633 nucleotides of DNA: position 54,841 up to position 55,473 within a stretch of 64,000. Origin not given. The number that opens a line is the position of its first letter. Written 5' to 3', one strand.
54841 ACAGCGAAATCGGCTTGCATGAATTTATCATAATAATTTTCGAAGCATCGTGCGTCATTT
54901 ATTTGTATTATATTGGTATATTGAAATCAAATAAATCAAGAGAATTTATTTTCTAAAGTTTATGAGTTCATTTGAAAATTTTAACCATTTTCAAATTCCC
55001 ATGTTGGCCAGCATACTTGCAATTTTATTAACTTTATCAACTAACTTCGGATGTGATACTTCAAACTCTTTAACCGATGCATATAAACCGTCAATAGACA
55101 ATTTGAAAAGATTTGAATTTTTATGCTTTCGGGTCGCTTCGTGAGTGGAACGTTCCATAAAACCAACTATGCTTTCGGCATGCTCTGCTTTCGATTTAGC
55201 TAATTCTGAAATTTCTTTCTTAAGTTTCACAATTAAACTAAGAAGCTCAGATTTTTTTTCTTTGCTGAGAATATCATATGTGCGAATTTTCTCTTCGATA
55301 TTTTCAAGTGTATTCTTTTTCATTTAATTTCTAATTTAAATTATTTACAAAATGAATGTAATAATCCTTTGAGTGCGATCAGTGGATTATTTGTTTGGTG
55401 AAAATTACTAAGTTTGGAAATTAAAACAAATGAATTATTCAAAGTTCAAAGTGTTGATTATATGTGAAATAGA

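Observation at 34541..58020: At least seven copies or fragments of one small PHA-granule-like gene punctuate a 24-kb mosaic of unrelated genes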

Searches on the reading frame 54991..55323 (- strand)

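Call 44: search_protein_families(library=padloc, max_evalue=0.01, proteins=[window:54991-55323:-])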
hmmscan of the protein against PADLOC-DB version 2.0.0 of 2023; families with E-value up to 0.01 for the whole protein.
window:54991-55323:- (110 aa): 1 family
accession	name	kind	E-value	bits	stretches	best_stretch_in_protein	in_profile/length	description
PDLC01104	Cas9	-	0.0027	15.7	1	31-82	108-163/174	Cas9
